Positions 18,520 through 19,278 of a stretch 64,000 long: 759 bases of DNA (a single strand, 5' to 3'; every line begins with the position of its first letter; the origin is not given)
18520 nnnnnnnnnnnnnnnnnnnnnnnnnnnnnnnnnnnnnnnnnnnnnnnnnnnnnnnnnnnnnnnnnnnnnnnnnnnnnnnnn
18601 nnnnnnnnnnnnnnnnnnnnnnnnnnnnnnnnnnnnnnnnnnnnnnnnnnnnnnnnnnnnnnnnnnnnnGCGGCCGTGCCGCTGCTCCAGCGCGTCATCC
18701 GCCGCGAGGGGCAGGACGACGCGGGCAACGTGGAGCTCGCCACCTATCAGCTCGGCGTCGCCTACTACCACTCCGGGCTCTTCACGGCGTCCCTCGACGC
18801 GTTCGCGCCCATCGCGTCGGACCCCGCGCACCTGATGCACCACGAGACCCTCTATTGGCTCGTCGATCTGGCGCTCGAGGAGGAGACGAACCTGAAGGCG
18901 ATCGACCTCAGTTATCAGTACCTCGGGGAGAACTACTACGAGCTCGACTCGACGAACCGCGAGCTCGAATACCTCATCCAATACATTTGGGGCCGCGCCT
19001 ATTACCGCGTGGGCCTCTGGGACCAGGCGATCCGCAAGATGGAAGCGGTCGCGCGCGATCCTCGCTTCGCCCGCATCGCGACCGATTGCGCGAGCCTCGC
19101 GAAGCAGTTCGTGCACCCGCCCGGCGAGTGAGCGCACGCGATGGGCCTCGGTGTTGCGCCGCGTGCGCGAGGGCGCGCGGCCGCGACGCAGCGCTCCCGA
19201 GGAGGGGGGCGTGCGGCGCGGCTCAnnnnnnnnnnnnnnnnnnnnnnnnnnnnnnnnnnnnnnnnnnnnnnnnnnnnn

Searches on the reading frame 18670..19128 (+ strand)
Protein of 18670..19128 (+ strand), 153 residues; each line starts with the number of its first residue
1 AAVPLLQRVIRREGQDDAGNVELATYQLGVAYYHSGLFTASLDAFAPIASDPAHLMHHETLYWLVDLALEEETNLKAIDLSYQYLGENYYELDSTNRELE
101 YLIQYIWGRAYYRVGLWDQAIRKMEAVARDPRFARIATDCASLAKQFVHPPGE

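Call 56: search_protein_representatives(protein=window:18670-19128:+)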
Query: 153 residues. Proteins with E-value up to 0.001 (for the whole library): 149; up to 1e-10: 20; up to 1e-30: 2. The best 149 are listed.
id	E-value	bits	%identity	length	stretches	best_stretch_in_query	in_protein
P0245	2.1e-70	251.8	77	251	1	2-147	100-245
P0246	5.8e-32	127.0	45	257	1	2-145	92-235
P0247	7.5e-29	116.9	39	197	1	2-146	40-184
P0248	1.5e-22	96.5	41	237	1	1-144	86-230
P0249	1.4e-20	90.1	38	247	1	2-148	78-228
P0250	1.6e-19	86.6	38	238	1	2-145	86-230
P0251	8.1e-17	77.9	38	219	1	5-144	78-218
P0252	4.4e-15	72.2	40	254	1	1-132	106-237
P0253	5.1e-15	72.0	36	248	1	8-142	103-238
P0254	1.7e-14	70.4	34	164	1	3-145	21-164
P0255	2.2e-14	70.0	34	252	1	8-142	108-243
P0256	4.9e-14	68.8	45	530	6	103-134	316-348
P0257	9.3e-14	67.9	35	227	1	5-146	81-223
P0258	2.3e-13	66.7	35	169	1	5-144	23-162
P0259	2.8e-13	66.4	37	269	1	3-133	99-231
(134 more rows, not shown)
